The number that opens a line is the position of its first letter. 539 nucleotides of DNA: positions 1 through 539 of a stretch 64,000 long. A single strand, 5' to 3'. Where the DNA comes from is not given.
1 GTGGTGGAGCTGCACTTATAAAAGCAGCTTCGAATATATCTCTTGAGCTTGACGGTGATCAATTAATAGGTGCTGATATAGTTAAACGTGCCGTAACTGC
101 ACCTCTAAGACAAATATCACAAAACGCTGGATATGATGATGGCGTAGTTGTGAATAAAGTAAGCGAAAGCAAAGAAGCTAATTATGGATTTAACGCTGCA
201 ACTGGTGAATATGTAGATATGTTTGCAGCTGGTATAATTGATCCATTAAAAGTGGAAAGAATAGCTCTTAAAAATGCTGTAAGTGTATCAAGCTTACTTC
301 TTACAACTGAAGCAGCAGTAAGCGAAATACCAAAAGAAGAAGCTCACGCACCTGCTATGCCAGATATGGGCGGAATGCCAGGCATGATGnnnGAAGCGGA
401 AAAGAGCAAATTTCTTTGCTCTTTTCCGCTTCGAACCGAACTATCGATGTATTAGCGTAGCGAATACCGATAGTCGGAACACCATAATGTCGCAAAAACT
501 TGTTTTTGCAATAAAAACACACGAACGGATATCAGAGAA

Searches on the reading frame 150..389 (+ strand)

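Call 83: search_protein_families(library=pfam, proteins=[window:150-389:+], max_evalue=0.0001)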
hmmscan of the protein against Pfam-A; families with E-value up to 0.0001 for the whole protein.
window:150-389:+ (80 aa): 1 family
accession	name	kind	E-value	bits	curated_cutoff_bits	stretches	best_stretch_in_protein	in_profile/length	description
PF00118.29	Cpn60_TCP1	-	9.8e-10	38.1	34.3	1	6-59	435-488/490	TCP-1/cpn60 chaperonin family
